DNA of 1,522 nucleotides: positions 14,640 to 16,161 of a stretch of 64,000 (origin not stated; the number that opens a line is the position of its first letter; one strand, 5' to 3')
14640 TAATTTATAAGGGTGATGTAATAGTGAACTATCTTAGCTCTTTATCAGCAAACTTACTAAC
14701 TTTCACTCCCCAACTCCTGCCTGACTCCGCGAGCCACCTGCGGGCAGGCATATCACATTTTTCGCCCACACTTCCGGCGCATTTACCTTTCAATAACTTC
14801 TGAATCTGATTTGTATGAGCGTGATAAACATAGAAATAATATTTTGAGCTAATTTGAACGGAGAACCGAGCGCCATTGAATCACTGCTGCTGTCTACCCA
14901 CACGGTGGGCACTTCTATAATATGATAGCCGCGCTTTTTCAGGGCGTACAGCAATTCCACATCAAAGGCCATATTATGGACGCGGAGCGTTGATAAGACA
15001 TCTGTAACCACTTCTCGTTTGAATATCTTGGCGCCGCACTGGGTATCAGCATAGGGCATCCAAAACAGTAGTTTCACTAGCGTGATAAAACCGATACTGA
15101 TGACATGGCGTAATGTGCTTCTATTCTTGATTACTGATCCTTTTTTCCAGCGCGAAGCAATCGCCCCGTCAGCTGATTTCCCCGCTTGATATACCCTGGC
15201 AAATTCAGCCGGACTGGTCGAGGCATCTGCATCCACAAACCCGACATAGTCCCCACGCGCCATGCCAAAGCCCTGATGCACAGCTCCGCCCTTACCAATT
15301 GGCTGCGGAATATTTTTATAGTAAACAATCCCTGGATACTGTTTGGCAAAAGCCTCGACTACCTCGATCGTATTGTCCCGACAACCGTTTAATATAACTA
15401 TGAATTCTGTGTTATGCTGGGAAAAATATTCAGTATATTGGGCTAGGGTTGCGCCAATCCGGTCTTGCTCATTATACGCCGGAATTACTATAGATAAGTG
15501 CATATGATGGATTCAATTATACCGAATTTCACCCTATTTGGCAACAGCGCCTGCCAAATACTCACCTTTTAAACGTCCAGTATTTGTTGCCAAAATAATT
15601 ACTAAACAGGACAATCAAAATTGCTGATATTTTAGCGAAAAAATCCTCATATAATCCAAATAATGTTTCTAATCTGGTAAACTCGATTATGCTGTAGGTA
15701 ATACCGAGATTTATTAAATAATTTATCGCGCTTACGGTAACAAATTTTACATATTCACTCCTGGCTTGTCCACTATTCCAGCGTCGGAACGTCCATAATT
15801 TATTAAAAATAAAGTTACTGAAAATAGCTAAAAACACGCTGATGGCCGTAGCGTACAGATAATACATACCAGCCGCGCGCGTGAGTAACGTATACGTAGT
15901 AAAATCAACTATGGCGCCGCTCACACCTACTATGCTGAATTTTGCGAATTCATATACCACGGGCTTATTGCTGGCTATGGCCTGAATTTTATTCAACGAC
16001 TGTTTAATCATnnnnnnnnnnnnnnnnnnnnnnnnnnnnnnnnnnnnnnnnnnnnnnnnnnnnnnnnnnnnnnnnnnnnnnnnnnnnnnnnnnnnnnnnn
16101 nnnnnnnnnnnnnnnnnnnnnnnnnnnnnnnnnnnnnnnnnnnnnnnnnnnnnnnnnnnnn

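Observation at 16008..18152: Subtilase with FG-GAP repeats. The last two repeats are identical at the DNA level and the final one is cut off at the gtrA start.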

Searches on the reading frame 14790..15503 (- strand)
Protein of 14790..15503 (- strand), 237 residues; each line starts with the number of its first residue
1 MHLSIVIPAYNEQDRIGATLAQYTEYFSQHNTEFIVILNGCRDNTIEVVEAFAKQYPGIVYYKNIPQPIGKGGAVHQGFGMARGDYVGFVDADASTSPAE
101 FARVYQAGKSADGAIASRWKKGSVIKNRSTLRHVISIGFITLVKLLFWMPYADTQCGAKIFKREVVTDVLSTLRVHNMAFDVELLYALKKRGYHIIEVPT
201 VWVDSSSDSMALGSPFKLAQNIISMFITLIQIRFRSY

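Call 5: search_protein_families(library=pfam, proteins=[window:14790-15503:-], max_evalue=0.01)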
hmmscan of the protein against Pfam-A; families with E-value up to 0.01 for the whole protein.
window:14790-15503:- (237 aa): 4 families
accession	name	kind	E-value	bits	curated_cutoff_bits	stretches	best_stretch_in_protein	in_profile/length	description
PF00535.33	Glycos_transf_2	-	3e-23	83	23.3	1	4-167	1-165/168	Glycosyl transferase family 2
PF13641.12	Glyco_tranf_2_3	-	7.8e-16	59.2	27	1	3-206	3-212/230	Glycosyltransferase like family 2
PF10111.15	Glyco_tranf_2_2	-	1.4e-12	48.1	27.3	1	4-105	1-103/276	Glycosyltransferase like family 2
PF13704.12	Glyco_tranf_2_4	-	0.00014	22.7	27.5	1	11-93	2-81/98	Glycosyl transferase family 2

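Call 65: search_protein_families(library=ncbifam, proteins=[window:14793-15503:-], max_evalue=0.001)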
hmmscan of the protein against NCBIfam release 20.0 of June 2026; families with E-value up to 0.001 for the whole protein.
window:14793-15503:- (237 aa): 17 families
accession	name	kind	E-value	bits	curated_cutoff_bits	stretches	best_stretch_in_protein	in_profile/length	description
NF007482.0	PRK10073.1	equivalog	9.5e-13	47.8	423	1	2-110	7-112/334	glycosyltransferase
TIGR03937.1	PgaC_IcaA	equivalog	9.3e-12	44.6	422.3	1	3-97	47-139/407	poly-beta-1,6-N-acetyl-D-glucosamine synthase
TIGR04283.1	glyco_like_mftF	equivalog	3.9e-11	43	182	1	3-118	1-106/221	TIGR04283 family arsenosugar biosynthesis glycosyltransferase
NF047588.1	GlcsyltransPgfSStrep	equivalog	4.5e-11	42.5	500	1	1-171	1-169/308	glycosyltransferase PgfS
NF010496.0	PRK13915.1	equivalog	1.6e-10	40.5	262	1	2-101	32-134/307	glucosyl-3-phosphoglycerate synthase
NF038302.1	EPS_HpsE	equivalog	3e-10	39.6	300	1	2-112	2-115/307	hormogonium polysaccharide biosynthesis glycosyltransferase HpsE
NF007986.1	PRK10714.1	equivalog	6.7e-10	38.5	529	1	3-171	8-174/316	undecaprenyl-phosphate 4-deoxy-4-formamido-L-arabinose transferase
TIGR04182.1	glyco_TIGR04182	equivalog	7.6e-09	35.4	325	1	4-226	3-214/293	S-layer glycoprotein N-glycosyltransferase AglJ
NF041875.1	EPS_EpsD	equivalog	1.7e-08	34.3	370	1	3-100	1-96/325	exopolysaccharide biosynthesis glycosyltransferase EpsD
NF058614.1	PPMAGASynPpgS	equivalog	1.2e-07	31.4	370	1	5-223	4-216/226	polyprenyl-phospho-N-acetylgalactosaminyl synthase PpgS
NF045692.1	OglycostaseCruG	equivalog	1.7e-06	27.3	600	1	3-101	43-145/386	2'-O-glycosyltransferase CruG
NF041391.1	DPhHxTase_Halo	equivalog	1.5e-05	24.1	375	1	9-208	3-189/213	dolichyl-phosphate hexose transferase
NF047683.1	TeichurnBiosyTuaG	equivalog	1.8e-05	24.5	400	1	3-103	8-106/252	teichuronic acid biosynthesis protein TuaG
NF050050.1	ProtGlycPglI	equivalog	3.1e-05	23.5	500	1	2-95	3-95/306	GalNAc(5)-diNAcBac-PP-undecaprenol beta-1,3-glucosyltransferase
TIGR03111.1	glyc2_xrt_Gpos1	hypoth_equivalog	5.3e-05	22.2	363.95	1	3-97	51-145/439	TIGR03111 family XrtG-associated glycosyltransferase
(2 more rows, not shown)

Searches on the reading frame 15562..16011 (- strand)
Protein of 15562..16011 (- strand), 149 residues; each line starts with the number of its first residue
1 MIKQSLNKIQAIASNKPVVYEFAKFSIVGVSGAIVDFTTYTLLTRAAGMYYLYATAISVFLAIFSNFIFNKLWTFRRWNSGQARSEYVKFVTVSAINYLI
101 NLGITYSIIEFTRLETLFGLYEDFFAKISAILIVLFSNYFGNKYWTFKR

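Call 5: search_protein_families(library=pfam, proteins=[window:15562-16011:-], max_evalue=0.01)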
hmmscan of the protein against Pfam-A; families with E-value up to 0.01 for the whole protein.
window:15562-16011:- (149 aa): 1 family
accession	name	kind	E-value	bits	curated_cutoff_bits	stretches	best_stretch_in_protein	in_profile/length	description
PF04138.20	GtrA_DPMS_TM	-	1.4e-26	93.4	26.1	1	24-147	1-117/117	GtrA/DPMS, transmembrane domain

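Call 65: search_protein_families(library=ncbifam, proteins=[window:15565-16011:-], max_evalue=0.001)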
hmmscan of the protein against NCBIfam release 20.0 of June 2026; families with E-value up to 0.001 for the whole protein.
window:15565-16011:- (149 aa): 0 families
